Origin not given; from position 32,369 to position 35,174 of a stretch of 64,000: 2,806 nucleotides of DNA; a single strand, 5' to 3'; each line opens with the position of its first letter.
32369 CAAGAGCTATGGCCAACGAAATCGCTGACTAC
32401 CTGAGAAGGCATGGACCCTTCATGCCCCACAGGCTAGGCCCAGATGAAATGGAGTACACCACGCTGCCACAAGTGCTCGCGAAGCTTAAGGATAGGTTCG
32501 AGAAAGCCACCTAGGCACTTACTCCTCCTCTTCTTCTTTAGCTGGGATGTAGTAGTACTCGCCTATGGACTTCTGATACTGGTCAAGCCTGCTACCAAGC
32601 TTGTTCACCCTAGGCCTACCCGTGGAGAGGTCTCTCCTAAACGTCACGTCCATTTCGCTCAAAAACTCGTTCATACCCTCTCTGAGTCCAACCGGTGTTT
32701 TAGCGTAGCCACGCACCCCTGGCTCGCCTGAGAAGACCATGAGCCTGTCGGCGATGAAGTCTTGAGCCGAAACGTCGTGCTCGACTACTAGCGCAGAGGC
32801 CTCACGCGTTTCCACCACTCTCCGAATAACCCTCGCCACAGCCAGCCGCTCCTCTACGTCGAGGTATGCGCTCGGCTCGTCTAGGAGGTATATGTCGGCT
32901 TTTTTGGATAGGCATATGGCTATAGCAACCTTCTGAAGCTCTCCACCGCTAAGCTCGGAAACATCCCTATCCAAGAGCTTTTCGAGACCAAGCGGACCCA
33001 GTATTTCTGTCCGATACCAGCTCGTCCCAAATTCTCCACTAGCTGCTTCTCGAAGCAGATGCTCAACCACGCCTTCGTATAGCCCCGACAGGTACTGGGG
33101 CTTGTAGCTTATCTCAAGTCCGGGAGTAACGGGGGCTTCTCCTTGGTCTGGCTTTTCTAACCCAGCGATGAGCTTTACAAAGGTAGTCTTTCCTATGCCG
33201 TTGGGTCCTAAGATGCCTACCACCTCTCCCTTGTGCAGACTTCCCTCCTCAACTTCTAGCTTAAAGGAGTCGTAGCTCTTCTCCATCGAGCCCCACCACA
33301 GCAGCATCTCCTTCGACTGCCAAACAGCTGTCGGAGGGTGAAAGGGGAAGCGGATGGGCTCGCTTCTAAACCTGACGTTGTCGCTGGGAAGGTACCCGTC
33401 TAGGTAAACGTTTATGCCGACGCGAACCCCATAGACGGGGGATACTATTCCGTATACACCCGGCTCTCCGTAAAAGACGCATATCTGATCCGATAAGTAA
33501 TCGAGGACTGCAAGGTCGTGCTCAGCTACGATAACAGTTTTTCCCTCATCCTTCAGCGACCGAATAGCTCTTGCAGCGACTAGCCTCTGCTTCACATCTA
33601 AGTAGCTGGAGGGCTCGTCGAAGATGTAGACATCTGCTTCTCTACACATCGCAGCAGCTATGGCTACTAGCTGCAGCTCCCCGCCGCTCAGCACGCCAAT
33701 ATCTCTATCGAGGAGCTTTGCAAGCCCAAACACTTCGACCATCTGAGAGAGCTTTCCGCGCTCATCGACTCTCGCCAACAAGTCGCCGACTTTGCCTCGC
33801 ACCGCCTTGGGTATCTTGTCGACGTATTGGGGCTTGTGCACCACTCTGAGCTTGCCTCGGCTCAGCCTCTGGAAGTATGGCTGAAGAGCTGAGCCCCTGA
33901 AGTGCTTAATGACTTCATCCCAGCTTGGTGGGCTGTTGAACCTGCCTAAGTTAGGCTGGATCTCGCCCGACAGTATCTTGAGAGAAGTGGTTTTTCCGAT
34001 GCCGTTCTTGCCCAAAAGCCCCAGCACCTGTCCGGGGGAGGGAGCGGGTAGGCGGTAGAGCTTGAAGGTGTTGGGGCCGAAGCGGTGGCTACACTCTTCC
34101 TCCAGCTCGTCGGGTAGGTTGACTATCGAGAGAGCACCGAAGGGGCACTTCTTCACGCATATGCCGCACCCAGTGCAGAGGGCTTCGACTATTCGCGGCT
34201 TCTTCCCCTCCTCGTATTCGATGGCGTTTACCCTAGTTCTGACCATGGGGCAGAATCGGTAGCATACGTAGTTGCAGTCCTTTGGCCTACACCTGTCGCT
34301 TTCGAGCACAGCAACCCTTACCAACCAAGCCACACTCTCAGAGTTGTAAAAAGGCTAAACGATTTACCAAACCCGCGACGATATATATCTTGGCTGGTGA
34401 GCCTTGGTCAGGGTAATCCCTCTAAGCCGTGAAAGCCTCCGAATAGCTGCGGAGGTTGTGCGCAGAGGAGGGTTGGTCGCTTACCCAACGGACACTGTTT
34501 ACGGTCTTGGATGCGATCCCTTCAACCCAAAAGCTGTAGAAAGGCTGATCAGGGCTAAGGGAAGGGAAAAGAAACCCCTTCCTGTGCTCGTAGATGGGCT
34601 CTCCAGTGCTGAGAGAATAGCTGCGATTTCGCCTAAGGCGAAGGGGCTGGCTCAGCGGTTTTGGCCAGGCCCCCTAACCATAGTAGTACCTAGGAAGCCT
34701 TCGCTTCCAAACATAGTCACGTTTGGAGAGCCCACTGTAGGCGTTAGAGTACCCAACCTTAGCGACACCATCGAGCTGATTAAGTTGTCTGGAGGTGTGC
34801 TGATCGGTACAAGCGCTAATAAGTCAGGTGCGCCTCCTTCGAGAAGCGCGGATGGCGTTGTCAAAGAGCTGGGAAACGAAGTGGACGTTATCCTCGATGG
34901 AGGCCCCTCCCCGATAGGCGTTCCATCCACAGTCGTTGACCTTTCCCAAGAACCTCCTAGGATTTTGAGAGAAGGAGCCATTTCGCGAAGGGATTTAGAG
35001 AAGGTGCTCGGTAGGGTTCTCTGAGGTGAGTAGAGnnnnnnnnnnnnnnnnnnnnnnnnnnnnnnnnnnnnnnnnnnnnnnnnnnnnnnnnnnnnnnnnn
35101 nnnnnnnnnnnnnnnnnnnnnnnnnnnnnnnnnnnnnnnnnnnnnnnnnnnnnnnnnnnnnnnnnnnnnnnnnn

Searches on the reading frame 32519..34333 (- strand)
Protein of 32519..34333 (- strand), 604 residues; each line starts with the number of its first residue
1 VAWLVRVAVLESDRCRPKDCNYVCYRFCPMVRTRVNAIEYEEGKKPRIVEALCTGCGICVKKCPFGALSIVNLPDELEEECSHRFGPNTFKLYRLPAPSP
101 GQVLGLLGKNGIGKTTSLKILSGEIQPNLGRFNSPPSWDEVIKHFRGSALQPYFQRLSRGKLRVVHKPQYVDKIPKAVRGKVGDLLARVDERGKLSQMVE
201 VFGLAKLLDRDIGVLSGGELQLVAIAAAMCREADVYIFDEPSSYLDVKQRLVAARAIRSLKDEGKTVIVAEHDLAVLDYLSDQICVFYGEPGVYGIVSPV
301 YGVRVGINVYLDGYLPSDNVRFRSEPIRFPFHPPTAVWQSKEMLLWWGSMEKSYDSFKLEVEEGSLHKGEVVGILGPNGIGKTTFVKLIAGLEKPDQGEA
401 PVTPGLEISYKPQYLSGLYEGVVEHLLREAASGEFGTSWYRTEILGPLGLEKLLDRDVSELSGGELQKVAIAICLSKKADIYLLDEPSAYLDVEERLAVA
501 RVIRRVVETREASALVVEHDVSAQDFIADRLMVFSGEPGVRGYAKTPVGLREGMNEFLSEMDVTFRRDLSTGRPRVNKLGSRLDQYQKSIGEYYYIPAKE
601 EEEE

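Call 18: search_protein_families(library=pfam, proteins=[window:32519-34333:-])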
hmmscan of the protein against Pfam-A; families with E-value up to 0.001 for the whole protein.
window:32519-34333:- (604 aa): 15 families
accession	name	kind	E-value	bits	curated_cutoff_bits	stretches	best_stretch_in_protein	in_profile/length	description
PF00005.33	ABC_tran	-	6.1e-44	150.4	25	2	365-488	7-136/137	ABC transporter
PF02463.25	SMC_N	-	1.2e-13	51.5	40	1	207-276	135-201/220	RecF/RecN/SMC N terminal domain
PF13304.12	AAA_21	-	1.5e-12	48.6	27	0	211-278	234-304/304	AAA domain, putative AbiEii toxin, Type IV TA system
PF04068.21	Fer4_RLI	-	2.6e-08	33.9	23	1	5-34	1-33/35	Possible Fer4-like domain in RNase L inhibitor, RLI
PF00037.32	Fer4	-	3.6e-07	30.2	21.1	1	47-68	2-23/24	4Fe-4S binding domain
PF12837.12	Fer4_6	-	2.7e-06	27.5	25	1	45-68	1-24/24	4Fe-4S binding domain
PF14697.11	Fer4_21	-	4.9e-06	27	35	1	19-67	10-56/59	4Fe-4S dicluster domain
PF13191.12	AAA_16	-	1.2e-05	26.3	32.6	0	367-507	22-124/167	AAA ATPase domain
PF12838.12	Fer4_7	-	6.9e-05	23.7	27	1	19-67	4-52/52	4Fe-4S dicluster domain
PF13237.11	Fer4_10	-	0.00011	22.4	25.5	1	10-64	4-53/53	4Fe-4S dicluster domain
PF00004.35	AAA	-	0.00013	22.8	21.2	0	374-391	3-20/131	ATPase family associated with various cellular activities (AAA)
PF25160.1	LdpA_Fe-S-bd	-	0.00014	22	27.6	1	17-69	2-44/49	LdpA Fe-S cluster-binding domain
PF13187.11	Fer4_9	-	0.00034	21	27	0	53-77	2-26/52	4Fe-4S dicluster domain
PF13479.12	AAA_24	-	0.00054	20.3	27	0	371-389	4-22/195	AAA domain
PF12797.12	Fer4_2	-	0.001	19.4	24.5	1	45-65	2-22/22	4Fe-4S binding domain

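Call 38: find_homologous_proteins(query=window:32519-34330:-, max_evalue=1e-50)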
Query window:32519-34330:- (603 aa): 8000 proteins with E <= 1e-50 among 8000 candidates; the best 120 are listed.
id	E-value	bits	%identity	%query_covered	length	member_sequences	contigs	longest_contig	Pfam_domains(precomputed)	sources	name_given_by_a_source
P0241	0.0e+0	1371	100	100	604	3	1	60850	PF14697.12,PF04068.21,PF12837.13,PF00005.34,PF00037.33,PF02463.26,PF13304.13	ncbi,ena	-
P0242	3.7e-284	962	70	99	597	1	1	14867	PF14697.12,PF07693.21,PF04068.21,PF12837.13,PF00005.34,PF00037.33,PF02463.26,PF13304.13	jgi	-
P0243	4.8e-284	962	70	99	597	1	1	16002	PF14697.12,PF07693.21,PF04068.21,PF12837.13,PF00005.34,PF00037.33,PF00004.36,PF02463.26,PF13304.13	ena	-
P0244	2.3e-283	959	68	99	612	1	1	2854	PF14697.12,PF04068.21,PF00005.34,PF00037.33,PF00004.36,PF02463.26,PF13304.13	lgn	-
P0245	1.2e-282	957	69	98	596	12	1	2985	PF14697.12,PF04068.21,PF12837.13,PF00005.34,PF00037.33,PF02463.26,PF13304.13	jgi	-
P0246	3.0e-282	956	70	99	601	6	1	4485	PF14697.12,PF04068.21,PF12837.13,PF00005.34,PF00037.33,PF02463.26,PF13237.12,PF13304.13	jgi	-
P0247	6.5e-282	955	70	99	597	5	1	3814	PF14697.12,PF04068.21,PF12837.13,PF00005.34,PF00037.33,PF02463.26,PF13237.12,PF13304.13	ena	-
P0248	6.9e-282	955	69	99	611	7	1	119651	PF12837.13,PF00005.34,PF00037.33,PF02463.26,PF13304.13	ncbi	ncbi:MAG: ribosome biogenesis/translation initiation ATPase RLI [Candidatus Bathyarchaeia archaeon]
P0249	8.8e-282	954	68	100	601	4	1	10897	PF14697.12,PF04068.21,PF12837.13,PF00005.34,PF00037.33,PF00004.36,PF02463.26,PF13304.13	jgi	-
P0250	3.8e-281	952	69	99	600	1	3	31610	PF07693.21,PF04068.21,PF12837.13,PF00005.34,PF00037.33,PF00004.36,PF02463.26,PF13304.13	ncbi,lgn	ncbi:MAG: ribosome biogenesis/translation initiation ATPase RLI [Candidatus Bathyarchaeia archaeon]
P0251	5.2e-281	952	69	99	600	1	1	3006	PF07693.21,PF04068.21,PF12837.13,PF00005.34,PF00037.33,PF00004.36,PF02463.26,PF13304.13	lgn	-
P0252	5.4e-281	952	69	99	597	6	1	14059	PF14697.12,PF04068.21,PF12837.13,PF00005.34,PF00037.33,PF02463.26,PF13304.13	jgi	-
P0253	6.3e-281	951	68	100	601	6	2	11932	PF12837.13,PF00005.34,PF00037.33,PF02463.26,PF13304.13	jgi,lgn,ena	-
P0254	4.3e-280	949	69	98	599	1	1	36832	PF14697.12,PF07693.21,PF04068.21,PF12837.13,PF00005.34,PF00037.33,PF00004.36,PF02463.26,PF13237.12,PF03215.22,PF13304.13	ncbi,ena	-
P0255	6.4e-280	948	69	99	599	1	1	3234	PF07693.21,PF04068.21,PF12837.13,PF00005.34,PF00037.33,PF02463.26,PF13237.12,PF13304.13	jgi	-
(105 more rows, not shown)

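Call 39: find_encoding_contigs(protein=P0241, flank=500, max_places=4)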
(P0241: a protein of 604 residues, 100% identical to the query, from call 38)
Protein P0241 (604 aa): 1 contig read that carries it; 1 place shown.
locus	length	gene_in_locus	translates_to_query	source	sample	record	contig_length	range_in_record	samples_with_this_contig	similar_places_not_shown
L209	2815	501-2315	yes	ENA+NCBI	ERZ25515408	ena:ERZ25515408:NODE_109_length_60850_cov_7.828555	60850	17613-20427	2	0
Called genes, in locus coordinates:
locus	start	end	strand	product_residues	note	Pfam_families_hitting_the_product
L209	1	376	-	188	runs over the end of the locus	PF01300:Sua5_yciO_yrdC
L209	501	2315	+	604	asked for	PF04068:Fer4_RLI, PF14697:Fer4_21 (weak), PF00037:Fer4 (weak), PF12837:Fer4_6 (weak), PF02463:SMC_N (faint), PF00005:ABC_tran, PF13304:AAA_21 (faint), PF00005:ABC_tran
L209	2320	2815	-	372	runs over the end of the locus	PF01950:FBPase_3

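Call 40: list_cluster_members(proteins=[P0241])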
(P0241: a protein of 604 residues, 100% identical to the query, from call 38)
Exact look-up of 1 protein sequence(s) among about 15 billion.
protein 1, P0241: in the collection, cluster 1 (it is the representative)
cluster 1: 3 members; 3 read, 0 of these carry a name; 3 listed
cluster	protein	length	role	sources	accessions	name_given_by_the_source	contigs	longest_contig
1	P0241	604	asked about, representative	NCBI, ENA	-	-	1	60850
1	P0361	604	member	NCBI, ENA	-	-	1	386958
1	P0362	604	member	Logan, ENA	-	-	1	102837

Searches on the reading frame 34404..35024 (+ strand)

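Call 36: search_protein_families(library=pfam, proteins=[window:34404-35024:+], max_evalue=0.001)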
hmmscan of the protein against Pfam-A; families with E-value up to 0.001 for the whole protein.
window:34404-35024:+ (206 aa): 1 family
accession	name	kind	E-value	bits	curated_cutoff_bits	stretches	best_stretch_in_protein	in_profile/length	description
PF01300.24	Sua5_yciO_yrdC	-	3.4e-59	199.7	25.1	1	18-191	2-178/178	Telomere recombination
